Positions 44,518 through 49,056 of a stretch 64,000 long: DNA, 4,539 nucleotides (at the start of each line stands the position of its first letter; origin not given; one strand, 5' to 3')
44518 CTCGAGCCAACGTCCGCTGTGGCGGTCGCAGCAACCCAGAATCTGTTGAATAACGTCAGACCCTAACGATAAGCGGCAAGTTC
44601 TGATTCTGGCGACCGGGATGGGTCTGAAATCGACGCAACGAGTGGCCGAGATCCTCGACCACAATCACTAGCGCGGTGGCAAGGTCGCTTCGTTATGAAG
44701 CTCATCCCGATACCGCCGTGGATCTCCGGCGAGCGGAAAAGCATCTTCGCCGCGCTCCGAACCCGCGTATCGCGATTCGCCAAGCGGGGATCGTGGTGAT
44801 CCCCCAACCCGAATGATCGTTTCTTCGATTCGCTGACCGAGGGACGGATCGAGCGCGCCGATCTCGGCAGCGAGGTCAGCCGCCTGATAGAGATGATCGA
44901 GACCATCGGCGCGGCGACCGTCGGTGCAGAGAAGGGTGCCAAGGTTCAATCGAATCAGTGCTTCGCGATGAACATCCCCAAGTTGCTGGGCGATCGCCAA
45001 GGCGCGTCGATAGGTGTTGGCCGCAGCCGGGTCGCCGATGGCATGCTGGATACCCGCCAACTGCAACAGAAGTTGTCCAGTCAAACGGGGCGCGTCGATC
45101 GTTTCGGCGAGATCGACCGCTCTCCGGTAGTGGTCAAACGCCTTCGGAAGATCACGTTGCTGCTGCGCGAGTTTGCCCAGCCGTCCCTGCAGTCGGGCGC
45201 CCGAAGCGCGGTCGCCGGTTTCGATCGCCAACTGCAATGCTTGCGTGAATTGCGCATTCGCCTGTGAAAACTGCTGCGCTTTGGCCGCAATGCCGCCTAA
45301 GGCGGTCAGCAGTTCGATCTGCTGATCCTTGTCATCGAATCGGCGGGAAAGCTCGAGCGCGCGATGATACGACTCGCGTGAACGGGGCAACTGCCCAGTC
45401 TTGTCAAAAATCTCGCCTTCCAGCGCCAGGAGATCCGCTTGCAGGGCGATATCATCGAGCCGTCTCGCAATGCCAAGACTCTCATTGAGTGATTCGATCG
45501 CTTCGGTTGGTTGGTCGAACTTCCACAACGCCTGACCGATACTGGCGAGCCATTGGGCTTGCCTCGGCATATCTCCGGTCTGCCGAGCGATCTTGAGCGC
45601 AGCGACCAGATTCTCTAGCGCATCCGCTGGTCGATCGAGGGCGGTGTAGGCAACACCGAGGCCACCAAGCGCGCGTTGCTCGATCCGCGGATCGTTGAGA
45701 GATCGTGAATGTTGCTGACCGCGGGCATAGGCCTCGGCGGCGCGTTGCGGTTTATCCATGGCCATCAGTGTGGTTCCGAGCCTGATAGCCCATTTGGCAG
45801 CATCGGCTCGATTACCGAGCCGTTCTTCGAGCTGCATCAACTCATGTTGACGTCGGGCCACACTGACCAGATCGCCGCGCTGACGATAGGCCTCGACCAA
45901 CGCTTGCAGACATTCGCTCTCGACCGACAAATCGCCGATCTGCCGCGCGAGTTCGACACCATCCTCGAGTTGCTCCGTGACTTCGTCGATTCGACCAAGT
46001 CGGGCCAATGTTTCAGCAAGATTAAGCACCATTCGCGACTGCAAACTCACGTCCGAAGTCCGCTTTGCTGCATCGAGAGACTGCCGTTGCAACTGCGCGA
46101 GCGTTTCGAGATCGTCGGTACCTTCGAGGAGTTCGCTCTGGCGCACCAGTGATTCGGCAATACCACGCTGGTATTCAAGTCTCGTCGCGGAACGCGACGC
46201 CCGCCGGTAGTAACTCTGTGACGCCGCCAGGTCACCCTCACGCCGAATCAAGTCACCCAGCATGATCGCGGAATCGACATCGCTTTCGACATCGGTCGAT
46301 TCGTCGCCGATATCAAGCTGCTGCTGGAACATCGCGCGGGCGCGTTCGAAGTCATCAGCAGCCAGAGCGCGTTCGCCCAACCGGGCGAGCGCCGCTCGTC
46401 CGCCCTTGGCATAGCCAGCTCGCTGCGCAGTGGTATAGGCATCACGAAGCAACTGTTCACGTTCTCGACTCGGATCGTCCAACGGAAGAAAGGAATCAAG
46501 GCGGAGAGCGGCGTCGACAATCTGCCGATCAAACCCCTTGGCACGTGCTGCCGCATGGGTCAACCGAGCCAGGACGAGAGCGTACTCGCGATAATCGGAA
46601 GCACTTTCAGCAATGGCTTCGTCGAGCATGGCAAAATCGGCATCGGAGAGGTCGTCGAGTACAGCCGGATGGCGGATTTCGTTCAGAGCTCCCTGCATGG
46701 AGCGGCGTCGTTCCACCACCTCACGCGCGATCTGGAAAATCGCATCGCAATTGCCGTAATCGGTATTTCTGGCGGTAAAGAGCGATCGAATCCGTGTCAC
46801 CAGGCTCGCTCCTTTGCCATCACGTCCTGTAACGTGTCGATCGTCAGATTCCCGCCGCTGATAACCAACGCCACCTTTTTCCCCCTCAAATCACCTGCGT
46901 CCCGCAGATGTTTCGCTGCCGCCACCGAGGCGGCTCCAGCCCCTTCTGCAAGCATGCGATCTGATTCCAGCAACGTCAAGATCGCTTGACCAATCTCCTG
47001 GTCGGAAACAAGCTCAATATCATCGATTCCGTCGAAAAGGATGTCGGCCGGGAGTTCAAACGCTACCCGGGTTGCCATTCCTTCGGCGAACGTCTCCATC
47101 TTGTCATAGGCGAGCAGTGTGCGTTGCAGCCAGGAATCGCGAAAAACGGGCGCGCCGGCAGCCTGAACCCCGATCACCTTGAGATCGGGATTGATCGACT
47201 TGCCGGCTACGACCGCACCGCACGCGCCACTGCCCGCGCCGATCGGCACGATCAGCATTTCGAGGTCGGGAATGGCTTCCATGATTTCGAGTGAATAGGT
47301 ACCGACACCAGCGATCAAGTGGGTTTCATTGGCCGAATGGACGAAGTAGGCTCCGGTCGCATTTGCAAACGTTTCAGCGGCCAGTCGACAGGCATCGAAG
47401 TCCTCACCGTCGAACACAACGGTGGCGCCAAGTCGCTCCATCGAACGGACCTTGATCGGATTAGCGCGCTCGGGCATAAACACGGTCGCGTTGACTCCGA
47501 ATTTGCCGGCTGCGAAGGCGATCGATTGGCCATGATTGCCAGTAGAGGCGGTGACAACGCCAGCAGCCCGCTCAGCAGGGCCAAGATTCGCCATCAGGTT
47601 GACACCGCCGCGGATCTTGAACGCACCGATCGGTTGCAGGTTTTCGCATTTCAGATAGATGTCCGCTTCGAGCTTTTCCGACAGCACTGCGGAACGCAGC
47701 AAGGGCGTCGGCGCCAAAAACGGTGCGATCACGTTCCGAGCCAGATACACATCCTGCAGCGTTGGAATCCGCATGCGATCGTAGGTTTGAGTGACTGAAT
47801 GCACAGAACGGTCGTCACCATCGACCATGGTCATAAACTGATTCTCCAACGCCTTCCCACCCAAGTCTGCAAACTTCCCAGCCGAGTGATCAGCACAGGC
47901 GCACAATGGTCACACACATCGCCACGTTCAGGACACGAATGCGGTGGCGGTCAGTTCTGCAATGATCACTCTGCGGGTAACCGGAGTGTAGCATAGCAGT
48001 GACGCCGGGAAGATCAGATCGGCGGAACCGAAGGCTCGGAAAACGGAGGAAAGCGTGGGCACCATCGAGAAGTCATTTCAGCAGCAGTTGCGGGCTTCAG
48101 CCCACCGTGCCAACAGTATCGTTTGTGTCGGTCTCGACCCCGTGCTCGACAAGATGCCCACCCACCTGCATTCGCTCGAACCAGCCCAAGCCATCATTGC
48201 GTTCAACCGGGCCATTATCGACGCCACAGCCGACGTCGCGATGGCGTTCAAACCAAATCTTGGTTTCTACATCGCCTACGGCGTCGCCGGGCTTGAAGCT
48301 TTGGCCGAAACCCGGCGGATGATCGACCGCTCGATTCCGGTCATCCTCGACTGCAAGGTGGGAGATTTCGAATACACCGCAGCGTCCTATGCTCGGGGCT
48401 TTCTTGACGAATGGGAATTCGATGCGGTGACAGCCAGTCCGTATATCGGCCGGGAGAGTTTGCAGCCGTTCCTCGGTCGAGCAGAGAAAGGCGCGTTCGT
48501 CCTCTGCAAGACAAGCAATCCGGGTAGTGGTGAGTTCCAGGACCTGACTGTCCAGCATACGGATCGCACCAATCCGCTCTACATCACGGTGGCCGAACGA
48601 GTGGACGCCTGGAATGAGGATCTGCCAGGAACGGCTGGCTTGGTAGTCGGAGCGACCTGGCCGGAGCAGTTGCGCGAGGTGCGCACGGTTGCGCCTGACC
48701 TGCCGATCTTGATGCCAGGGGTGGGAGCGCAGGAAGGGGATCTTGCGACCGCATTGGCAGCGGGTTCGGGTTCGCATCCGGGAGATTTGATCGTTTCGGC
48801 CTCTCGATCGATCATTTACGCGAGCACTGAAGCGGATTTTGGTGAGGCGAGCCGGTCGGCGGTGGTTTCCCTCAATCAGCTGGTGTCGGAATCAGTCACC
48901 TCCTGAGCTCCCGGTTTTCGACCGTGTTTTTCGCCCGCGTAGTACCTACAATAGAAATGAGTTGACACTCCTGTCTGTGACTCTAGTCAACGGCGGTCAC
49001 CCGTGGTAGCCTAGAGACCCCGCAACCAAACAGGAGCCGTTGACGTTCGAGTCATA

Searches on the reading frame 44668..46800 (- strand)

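Call 38: search_protein_families(library=pfam, proteins=[window:44668-46800:-], max_evalue=0.001)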
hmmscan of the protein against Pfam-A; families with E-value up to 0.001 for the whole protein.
window:44668-46800:- (710 aa): 8 families
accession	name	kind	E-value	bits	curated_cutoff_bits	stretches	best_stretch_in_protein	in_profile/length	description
PF13424.12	TPR_12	-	2.4e-32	111.4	30.1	3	376-446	4-76/77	Tetratricopeptide repeat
PF07719.23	TPR_2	-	1.3e-16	59.7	27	0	537-566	3-32/34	Tetratricopeptide repeat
PF17874.7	TPR_MalT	-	8.6e-16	58.6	45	2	145-446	11-311/336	MalT-like TPR region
PF00515.34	TPR_1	-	2.1e-14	53.1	27.8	0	536-566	2-32/34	Tetratricopeptide repeat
PF13181.12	TPR_8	-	1.3e-12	47.2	25.7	0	420-446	6-32/34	Tetratricopeptide repeat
PF14938.12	SNAP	-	9.2e-10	38.9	25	1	507-597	86-178/282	Soluble NSF attachment protein, SNAP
PF12862.13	ANAPC5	-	4.9e-06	27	23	0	245-293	28-76/91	Anaphase-promoting complex subunit 5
PF13176.12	TPR_7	-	5.6e-05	23.4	27.9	0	578-609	2-34/36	Tetratricopeptide repeat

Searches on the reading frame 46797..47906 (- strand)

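Call 38: search_protein_families(library=pfam, proteins=[window:46797-47906:-], max_evalue=0.001)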
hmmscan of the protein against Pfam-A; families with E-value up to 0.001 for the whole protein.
window:46797-47906:- (369 aa): 1 family
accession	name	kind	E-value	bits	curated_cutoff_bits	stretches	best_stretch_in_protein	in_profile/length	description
PF00291.31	PALP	-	8.5e-75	252.2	35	1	62-351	3-295/295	Pyridoxal-phosphate dependent enzyme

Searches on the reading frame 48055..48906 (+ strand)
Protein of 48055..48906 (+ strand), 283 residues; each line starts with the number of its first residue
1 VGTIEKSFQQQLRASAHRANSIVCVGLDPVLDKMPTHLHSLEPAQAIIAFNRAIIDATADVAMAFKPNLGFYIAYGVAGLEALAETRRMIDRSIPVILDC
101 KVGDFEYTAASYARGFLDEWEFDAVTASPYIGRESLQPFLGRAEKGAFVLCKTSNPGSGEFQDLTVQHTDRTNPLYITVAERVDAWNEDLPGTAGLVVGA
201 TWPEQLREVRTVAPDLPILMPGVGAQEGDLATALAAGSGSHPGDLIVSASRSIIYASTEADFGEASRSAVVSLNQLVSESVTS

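Call 38: search_protein_families(library=pfam, proteins=[window:48055-48906:+], max_evalue=0.001)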
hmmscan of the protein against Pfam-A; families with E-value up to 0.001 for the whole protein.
window:48055-48906:+ (283 aa): 1 family
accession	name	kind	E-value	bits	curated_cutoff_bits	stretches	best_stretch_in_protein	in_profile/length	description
PF00215.30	OMPdecase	-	7.5e-24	85.3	27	1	23-258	3-213/221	Orotidine 5'-phosphate decarboxylase / HUMPS family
